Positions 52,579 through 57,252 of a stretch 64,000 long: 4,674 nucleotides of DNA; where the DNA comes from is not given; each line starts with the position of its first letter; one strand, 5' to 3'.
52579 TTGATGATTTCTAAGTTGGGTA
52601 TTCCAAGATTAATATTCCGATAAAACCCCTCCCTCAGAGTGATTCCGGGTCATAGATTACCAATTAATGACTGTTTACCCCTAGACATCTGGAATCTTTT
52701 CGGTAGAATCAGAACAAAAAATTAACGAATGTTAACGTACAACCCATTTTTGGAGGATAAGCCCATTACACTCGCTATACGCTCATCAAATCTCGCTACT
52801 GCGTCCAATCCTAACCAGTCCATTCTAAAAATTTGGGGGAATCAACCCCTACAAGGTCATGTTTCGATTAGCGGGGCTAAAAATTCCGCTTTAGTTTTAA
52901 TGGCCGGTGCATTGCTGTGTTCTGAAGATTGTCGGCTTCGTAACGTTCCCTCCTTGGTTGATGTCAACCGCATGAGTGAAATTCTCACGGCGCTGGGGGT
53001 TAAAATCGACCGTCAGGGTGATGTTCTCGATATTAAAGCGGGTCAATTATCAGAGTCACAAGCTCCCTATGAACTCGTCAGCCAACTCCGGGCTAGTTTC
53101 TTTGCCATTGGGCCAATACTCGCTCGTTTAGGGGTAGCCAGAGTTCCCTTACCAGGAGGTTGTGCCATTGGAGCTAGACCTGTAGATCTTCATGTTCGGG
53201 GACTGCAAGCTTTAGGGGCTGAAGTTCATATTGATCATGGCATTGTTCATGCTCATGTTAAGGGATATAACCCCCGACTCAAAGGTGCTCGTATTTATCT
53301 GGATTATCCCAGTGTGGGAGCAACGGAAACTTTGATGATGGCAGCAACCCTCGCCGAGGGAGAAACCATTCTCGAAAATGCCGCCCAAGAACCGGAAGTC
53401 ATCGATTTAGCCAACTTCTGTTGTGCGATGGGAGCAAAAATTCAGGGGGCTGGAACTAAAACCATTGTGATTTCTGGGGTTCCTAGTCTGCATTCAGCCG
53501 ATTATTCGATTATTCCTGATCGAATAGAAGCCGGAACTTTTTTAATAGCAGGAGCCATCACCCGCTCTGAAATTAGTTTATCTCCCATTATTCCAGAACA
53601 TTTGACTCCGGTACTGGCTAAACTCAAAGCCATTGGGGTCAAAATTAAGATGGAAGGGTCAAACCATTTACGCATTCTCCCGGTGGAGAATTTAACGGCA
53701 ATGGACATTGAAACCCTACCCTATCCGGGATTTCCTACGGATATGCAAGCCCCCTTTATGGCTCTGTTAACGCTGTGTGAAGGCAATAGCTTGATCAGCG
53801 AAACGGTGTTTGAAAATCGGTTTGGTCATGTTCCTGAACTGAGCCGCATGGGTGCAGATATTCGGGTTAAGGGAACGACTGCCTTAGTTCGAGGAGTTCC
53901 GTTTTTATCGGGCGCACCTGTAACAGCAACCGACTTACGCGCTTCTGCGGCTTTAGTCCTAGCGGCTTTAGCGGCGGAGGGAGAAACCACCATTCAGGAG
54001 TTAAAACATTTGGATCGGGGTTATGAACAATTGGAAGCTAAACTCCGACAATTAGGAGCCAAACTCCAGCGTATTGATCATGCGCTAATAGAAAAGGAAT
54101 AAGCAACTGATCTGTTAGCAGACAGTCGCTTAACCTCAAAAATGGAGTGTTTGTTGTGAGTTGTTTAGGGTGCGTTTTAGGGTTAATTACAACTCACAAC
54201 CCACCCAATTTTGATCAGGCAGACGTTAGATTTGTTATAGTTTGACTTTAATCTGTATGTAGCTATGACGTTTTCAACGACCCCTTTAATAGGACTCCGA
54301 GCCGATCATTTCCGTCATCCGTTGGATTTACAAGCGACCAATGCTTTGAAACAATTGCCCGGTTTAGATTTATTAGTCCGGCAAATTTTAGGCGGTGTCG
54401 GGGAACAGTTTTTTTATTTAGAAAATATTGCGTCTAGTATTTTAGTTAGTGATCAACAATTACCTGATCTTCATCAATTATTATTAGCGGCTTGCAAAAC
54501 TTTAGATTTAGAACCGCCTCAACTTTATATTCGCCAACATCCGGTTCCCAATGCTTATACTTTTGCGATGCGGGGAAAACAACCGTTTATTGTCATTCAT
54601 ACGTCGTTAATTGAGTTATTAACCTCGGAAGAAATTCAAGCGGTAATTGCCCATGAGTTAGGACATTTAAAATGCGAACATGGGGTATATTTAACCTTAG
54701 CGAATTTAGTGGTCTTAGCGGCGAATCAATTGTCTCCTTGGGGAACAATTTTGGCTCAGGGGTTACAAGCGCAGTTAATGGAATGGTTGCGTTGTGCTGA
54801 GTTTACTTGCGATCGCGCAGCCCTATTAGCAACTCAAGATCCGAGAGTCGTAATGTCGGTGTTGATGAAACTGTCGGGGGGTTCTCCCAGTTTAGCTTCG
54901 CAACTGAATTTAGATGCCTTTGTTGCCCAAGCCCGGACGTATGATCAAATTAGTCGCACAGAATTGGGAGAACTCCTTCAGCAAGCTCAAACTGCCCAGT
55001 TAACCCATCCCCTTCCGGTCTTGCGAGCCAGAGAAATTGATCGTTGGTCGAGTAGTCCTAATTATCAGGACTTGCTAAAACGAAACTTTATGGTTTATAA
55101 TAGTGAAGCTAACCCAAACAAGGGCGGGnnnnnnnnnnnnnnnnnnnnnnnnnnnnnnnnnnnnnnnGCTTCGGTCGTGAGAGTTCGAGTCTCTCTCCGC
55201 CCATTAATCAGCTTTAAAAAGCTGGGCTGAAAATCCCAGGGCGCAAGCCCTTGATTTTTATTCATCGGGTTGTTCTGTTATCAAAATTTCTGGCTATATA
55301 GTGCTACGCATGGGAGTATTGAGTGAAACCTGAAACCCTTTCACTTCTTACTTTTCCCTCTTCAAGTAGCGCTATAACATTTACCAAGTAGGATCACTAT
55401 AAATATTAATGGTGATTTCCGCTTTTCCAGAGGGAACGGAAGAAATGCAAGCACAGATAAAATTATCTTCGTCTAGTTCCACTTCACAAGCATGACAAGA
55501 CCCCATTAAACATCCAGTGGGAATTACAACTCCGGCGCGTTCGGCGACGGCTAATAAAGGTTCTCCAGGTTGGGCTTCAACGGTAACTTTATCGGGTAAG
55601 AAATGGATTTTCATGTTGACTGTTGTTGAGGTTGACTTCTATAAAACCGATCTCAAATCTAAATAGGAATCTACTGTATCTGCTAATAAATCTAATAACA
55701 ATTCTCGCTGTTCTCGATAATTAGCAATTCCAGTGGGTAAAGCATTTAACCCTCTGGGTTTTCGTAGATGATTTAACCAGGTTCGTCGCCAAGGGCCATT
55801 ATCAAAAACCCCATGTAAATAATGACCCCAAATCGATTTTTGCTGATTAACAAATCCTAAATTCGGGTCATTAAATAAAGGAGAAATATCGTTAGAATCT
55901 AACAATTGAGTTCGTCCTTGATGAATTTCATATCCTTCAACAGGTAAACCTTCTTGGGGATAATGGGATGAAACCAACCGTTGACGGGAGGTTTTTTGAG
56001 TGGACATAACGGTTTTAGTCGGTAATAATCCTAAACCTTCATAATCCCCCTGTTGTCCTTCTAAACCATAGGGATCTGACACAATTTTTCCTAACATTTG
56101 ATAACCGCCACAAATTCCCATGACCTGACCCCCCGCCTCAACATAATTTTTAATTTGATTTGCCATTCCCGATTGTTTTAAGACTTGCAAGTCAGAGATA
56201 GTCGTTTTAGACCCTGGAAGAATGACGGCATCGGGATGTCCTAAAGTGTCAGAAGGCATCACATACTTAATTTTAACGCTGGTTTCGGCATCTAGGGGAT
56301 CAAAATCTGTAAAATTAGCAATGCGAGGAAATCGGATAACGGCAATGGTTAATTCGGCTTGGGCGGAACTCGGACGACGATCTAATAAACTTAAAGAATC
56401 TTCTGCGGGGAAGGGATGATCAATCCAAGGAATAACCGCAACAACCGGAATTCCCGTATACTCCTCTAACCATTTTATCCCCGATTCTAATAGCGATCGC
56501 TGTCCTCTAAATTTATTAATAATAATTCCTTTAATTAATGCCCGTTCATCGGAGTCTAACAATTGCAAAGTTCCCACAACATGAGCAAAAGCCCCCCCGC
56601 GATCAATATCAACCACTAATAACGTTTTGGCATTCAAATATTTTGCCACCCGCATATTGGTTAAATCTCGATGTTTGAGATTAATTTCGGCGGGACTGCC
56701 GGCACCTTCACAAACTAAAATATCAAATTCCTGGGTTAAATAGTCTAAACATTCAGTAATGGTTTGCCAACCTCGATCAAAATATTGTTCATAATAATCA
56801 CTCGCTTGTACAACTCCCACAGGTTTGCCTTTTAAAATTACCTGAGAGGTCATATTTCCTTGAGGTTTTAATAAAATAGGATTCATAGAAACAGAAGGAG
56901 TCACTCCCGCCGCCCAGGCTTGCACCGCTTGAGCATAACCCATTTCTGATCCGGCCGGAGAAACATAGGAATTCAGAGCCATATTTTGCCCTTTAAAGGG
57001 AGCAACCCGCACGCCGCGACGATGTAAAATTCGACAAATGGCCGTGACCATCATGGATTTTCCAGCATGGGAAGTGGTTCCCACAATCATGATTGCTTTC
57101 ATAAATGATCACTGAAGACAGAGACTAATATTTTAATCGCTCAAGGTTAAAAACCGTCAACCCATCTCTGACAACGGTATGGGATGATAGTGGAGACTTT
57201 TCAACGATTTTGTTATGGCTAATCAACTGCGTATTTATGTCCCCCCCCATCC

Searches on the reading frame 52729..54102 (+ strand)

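Call 58: search_protein_families(library=pfam, proteins=[window:52729-54102:+], max_evalue=0.00001)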
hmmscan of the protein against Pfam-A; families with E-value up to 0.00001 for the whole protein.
window:52729-54102:+ (457 aa): 1 family
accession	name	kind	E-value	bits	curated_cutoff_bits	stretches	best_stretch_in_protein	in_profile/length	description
PF00275.25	EPSP_synthase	-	5.7e-107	358.4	22.8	1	37-439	3-417/417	EPSP synthase (3-phosphoshikimate 1-carboxyvinyltransferase)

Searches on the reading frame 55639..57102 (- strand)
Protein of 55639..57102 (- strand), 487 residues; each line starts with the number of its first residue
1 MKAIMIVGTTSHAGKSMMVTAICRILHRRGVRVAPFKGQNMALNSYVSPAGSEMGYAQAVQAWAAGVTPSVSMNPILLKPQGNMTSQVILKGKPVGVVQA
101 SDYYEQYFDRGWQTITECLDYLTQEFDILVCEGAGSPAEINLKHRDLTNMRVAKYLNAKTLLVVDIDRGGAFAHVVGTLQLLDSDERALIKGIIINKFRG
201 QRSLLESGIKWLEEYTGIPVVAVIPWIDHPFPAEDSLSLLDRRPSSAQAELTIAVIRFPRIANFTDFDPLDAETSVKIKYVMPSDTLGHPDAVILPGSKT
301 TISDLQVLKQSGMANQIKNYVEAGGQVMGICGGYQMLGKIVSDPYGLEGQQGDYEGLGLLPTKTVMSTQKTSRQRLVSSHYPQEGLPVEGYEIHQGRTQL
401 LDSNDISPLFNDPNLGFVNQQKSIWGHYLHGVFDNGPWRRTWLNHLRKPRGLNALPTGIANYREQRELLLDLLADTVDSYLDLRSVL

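Call 58: search_protein_families(library=pfam, proteins=[window:55639-57102:-], max_evalue=0.00001)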
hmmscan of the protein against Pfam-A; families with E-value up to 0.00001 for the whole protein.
window:55639-57102:- (487 aa): 3 families
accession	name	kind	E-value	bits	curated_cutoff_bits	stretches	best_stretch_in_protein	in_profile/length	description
PF07685.20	GATase_3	-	1.4e-57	195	27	1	252-437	1-195/196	CobB/CobQ-like glutamine amidotransferase domain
PF01656.29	CbiA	-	2.4e-20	73.2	25.4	1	4-227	1-112/125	CobQ/CobB/MinD/ParA nucleotide binding domain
PF13500.12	AAA_26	-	3e-19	70.1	27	1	2-228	1-192/198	AAA domain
